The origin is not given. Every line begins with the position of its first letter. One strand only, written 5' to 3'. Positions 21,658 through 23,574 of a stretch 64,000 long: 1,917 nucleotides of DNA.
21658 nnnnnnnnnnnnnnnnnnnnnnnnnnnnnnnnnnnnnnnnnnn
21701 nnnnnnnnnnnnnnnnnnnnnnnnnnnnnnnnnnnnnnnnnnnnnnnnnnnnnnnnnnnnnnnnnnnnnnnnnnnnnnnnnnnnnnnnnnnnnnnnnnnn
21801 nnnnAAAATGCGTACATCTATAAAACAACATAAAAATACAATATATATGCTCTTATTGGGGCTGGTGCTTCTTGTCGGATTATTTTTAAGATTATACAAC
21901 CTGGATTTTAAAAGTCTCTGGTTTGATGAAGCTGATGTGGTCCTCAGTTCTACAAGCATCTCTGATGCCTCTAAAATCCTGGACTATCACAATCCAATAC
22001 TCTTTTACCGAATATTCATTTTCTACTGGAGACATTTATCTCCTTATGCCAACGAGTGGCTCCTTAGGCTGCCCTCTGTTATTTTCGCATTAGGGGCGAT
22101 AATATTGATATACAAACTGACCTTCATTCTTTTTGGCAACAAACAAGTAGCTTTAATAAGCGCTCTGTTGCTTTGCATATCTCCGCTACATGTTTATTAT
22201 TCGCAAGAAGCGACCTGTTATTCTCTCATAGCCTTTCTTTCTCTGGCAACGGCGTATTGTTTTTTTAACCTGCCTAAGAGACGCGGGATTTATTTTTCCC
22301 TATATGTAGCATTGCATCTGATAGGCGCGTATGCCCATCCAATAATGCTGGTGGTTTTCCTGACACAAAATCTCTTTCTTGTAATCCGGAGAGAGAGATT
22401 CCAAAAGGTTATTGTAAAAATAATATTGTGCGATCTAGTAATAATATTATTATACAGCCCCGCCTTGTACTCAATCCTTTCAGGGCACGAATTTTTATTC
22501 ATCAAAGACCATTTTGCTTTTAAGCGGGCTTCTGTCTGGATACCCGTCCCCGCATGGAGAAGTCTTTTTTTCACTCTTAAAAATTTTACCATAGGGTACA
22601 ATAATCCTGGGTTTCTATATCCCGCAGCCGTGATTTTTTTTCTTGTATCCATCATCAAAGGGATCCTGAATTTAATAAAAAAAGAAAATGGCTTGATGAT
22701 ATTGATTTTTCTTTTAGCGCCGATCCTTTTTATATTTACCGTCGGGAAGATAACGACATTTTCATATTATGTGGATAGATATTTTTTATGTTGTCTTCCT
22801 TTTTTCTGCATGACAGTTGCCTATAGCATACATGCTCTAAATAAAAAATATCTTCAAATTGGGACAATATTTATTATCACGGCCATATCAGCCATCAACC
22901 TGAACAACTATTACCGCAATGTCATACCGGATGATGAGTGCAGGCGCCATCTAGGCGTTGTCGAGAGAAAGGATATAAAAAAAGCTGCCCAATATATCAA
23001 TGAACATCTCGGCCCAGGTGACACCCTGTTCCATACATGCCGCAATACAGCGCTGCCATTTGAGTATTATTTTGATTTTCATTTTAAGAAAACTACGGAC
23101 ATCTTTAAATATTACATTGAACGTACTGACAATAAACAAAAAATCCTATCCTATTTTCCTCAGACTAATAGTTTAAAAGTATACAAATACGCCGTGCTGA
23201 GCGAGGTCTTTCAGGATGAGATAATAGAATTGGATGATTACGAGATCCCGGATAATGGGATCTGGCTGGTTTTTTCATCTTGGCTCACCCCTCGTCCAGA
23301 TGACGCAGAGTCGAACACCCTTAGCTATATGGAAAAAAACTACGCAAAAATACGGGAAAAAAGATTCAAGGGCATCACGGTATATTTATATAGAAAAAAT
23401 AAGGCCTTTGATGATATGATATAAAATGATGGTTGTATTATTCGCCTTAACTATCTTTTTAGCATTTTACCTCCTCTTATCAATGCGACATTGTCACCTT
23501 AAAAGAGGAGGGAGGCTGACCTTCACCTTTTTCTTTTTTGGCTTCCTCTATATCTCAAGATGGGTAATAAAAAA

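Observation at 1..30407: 30-kb low-GC accessory cluster dense in B12-radical SAM enzymes, AsnB amidotransferases, U32 proteins, GT2/GT-C transferases and novel membrane protein families, sitting directly upstream of dnaA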

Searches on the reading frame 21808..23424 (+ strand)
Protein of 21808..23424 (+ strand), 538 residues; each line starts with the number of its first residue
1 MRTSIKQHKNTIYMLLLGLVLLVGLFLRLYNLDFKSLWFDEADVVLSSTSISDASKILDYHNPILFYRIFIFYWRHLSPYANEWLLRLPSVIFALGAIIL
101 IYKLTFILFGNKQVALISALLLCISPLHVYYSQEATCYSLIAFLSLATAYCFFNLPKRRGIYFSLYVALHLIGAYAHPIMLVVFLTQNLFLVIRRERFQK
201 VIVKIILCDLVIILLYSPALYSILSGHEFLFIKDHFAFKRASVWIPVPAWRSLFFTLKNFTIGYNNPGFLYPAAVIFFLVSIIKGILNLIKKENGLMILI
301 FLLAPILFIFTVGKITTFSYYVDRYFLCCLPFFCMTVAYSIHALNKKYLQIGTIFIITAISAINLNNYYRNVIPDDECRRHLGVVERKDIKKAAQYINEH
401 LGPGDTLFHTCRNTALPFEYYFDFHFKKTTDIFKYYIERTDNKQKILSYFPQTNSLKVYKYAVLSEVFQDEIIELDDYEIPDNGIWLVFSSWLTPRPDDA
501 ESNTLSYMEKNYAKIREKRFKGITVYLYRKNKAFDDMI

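Call 6: search_protein_families(library=pfam, proteins=[window:21808-23424:+], max_evalue=0.01)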
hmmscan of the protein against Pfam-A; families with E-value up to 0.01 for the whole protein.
window:21808-23424:+ (538 aa): 2 families
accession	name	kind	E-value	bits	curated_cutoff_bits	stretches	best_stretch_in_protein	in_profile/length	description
PF13231.12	PMT_2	-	7.2e-09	36.5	26.1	1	82-221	20-159/160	Dolichyl-phosphate-mannose-protein mannosyltransferase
PF02366.24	PMT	-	0.00013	22.1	22.7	1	80-169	79-172/245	Dolichyl-phosphate-mannose-protein mannosyltransferase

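Call 9: search_protein_families(library=ncbifam, proteins=[window:21808-23424:+], max_evalue=0.001)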
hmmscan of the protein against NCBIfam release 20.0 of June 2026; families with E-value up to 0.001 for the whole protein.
window:21808-23424:+ (538 aa): 2 families
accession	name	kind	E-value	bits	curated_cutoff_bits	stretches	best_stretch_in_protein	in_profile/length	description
TIGR03663.1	TIGR03663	subfamily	1.6e-06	27.4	126.25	1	17-186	4-175/435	flippase activity-associated protein Agl23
NF052499.1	MnslTaseMT1671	equivalog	3.2e-05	22.6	900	1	36-408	48-405/523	mannosyltransferase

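Call 95: search_solved_structures(query=window:21808-23424:+, max_evalue=1)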
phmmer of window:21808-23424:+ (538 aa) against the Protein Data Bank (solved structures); distinct sequences matched with E-value up to 1: 0.
